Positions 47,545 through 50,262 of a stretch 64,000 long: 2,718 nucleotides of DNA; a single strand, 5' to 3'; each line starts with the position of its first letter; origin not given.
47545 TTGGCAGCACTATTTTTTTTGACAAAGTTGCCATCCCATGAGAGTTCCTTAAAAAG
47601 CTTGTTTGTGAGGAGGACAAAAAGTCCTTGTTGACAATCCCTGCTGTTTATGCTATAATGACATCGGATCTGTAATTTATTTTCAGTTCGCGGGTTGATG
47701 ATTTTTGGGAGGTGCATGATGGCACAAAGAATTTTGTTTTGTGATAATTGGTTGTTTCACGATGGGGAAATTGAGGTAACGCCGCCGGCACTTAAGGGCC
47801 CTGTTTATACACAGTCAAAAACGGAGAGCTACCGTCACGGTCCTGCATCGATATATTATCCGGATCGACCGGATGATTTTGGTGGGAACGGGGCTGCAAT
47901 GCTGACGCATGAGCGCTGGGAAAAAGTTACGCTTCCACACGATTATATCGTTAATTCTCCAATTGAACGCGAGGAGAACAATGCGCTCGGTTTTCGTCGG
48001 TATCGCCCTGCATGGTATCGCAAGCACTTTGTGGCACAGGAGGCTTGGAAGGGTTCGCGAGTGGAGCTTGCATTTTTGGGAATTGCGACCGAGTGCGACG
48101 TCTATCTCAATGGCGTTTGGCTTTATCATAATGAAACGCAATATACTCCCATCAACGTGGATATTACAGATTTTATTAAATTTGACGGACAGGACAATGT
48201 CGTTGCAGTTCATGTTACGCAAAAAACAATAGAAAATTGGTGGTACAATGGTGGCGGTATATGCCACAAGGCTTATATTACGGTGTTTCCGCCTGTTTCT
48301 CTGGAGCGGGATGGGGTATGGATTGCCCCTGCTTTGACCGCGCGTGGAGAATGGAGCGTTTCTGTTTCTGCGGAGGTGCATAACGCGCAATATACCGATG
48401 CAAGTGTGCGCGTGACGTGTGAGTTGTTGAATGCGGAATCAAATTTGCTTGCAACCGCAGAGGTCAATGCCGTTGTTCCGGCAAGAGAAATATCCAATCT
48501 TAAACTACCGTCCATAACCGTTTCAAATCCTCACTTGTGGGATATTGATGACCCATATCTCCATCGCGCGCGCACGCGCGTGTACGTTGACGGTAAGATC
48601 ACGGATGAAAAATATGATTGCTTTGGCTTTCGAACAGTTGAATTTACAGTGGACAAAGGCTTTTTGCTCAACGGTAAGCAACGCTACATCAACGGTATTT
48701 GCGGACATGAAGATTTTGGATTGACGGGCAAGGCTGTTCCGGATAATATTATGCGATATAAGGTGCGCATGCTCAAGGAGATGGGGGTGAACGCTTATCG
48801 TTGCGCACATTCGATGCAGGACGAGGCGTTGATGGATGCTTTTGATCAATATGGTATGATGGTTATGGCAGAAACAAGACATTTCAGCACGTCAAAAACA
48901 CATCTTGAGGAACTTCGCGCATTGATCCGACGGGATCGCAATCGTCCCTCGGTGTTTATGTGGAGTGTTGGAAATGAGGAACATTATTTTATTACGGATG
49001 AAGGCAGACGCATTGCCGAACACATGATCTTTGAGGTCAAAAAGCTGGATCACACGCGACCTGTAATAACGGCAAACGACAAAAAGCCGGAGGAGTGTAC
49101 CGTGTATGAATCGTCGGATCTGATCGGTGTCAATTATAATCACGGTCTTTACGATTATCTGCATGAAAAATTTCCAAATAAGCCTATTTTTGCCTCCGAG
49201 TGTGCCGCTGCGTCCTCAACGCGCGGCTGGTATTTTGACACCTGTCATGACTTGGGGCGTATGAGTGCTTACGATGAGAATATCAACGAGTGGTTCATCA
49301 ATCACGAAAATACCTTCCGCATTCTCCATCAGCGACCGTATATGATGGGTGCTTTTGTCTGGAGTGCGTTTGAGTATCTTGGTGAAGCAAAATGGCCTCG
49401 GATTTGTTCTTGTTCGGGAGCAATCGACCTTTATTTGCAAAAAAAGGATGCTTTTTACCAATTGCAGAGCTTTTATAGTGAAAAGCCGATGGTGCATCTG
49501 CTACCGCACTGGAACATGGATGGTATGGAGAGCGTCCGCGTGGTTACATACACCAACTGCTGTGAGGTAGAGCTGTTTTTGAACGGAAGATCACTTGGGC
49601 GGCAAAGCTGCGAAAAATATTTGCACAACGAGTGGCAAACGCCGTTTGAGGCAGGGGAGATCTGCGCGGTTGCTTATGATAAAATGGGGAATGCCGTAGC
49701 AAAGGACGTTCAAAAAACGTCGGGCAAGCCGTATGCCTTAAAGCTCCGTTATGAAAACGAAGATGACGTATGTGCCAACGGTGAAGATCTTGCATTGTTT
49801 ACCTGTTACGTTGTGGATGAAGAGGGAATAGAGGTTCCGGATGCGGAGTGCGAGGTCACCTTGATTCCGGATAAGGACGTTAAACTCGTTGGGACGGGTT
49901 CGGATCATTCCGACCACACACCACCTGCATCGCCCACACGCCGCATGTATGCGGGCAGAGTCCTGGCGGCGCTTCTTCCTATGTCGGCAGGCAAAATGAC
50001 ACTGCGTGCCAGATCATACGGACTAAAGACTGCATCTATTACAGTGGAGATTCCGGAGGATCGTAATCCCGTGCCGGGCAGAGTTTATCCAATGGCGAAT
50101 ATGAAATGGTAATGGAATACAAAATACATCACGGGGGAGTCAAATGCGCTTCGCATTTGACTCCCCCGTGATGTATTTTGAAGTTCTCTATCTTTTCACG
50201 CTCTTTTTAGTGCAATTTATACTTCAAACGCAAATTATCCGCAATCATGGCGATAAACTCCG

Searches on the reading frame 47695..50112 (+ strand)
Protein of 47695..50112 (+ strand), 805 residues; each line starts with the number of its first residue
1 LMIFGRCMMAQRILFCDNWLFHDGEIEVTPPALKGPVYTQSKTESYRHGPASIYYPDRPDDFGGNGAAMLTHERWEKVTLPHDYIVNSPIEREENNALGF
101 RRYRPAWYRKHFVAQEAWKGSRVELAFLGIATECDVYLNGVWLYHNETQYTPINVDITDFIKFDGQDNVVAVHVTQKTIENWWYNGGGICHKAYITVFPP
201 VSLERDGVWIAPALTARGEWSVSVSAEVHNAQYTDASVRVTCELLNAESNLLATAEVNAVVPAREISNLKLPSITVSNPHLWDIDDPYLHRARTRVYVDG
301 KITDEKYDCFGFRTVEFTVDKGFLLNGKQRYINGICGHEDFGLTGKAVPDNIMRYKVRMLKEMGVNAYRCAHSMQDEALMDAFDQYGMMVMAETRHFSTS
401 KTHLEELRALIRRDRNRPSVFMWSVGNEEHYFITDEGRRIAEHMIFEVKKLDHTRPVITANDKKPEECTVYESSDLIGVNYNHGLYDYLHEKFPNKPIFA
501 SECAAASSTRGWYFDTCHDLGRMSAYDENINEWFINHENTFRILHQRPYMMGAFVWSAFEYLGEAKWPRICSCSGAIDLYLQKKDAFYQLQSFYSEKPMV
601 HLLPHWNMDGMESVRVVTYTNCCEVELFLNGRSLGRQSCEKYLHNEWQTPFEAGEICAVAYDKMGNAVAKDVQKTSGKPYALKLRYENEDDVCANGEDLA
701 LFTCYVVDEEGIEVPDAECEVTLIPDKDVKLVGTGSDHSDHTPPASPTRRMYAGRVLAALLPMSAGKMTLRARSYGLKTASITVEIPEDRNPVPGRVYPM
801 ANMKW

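Call 14: search_protein_families(library=pfam, proteins=[window:47695-50112:+], max_evalue=0.00001)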
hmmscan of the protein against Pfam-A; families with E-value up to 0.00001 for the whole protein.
window:47695-50112:+ (805 aa): 6 families
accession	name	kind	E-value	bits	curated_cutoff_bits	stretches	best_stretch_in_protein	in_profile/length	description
PF02836.23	Glyco_hydro_2_C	-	1.7e-30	106.6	21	1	320-530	5-238/302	Glycosyl hydrolases family 2, TIM barrel domain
PF16355.11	DUF4982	-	6.8e-20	71.2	23.9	1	613-669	3-61/61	Domain of unknown function (DUF4982)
PF18565.7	Glyco_hydro2_C5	-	4.4e-15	55.8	32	1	689-783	7-103/103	Glycoside hydrolase family 2 C-terminal domain 5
PF00703.27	Glyco_hydro_2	-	5.9e-15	56.4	23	1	208-313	6-109/109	Glycosyl hydrolases family 2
PF22666.2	Glyco_hydro_2_N2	-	7.4e-11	42.8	27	1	84-177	28-120/167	Glycosyl hydrolase 2 galactose-binding domain-like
PF02837.24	Glyco_hydro_2_N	-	1.2e-10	42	28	1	104-175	65-134/169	Glycosyl hydrolases family 2, sugar binding domain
